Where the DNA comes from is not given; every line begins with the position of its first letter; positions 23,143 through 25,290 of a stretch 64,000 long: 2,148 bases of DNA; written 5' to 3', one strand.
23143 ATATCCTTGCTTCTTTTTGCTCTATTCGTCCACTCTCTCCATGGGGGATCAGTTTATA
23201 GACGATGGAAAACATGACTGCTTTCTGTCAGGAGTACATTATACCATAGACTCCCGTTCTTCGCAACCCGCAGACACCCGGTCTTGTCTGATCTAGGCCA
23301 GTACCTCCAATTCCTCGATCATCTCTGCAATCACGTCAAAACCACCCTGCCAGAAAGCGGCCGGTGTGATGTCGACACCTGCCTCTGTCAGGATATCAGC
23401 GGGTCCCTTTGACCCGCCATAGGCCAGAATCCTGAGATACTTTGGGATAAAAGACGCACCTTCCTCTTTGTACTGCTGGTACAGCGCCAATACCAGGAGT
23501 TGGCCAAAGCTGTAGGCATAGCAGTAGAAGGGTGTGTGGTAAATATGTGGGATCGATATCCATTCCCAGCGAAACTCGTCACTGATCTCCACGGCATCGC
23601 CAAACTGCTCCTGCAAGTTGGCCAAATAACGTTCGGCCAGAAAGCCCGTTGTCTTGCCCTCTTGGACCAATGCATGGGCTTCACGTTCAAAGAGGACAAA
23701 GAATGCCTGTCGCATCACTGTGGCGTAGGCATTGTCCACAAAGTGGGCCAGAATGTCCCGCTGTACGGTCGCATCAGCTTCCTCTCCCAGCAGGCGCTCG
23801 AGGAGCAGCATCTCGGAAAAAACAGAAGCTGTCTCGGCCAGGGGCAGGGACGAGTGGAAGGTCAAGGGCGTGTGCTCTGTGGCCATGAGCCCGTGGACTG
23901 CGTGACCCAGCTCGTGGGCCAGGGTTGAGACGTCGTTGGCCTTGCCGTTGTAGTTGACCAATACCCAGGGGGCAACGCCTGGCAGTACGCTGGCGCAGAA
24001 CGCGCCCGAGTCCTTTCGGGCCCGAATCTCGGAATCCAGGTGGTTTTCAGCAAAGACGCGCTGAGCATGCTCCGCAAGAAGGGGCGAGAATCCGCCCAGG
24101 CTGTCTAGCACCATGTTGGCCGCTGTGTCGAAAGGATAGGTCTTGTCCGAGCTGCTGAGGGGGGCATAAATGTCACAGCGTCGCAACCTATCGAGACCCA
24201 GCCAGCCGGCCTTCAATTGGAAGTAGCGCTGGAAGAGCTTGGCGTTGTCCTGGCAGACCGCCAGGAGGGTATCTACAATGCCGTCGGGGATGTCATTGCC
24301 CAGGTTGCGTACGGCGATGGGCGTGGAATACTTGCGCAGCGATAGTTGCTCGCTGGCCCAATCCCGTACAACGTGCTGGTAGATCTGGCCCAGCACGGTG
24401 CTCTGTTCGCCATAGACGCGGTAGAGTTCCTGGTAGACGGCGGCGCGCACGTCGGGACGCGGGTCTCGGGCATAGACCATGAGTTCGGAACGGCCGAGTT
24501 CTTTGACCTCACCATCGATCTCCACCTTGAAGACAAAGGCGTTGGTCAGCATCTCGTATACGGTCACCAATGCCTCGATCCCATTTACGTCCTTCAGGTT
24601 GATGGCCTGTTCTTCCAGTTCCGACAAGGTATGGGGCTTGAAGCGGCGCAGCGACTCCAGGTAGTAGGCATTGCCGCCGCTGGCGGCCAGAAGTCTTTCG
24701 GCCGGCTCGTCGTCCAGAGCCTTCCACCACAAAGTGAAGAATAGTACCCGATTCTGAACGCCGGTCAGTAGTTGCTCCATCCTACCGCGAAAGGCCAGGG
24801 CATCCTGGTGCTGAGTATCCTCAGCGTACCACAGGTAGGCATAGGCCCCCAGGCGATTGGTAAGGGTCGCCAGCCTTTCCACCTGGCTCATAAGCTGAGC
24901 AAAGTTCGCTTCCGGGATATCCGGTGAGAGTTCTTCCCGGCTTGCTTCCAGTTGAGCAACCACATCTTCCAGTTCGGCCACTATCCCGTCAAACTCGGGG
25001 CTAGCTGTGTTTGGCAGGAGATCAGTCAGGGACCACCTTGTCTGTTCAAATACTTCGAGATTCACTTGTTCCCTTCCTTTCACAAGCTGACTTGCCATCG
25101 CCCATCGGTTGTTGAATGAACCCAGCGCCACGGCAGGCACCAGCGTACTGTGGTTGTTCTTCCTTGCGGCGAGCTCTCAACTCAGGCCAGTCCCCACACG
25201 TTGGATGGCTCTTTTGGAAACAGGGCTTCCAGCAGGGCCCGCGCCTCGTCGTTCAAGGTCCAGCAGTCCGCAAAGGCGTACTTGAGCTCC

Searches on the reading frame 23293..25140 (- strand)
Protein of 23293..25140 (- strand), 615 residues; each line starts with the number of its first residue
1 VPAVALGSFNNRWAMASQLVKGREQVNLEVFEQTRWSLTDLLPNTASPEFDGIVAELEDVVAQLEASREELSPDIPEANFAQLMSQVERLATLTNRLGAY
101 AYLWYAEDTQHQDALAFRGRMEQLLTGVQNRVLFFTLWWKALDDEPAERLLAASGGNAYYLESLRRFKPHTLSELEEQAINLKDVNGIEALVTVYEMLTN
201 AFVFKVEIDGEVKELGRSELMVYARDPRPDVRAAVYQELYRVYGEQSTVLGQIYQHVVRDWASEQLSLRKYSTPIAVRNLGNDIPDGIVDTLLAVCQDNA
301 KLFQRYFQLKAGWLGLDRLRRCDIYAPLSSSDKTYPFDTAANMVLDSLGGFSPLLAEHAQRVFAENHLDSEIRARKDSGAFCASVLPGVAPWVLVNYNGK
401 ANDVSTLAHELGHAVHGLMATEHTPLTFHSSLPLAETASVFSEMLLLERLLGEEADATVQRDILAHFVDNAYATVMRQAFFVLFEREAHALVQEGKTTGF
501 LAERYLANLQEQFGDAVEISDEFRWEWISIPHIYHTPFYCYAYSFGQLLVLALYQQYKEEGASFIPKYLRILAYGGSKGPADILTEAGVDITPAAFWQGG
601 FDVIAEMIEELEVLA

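Call 3: search_protein_families(library=pfam, proteins=[window:23293-25140:-])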
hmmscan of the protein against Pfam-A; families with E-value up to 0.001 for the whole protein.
window:23293-25140:- (615 aa): 2 families
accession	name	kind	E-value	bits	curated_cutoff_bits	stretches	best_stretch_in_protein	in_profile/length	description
PF01432.26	Peptidase_M3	-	1.3e-43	150.4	27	1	223-598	2-452/457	Peptidase family M3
PF08439.15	Peptidase_M3_N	-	1.3e-07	32.1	25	1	139-201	2-66/70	Oligopeptidase F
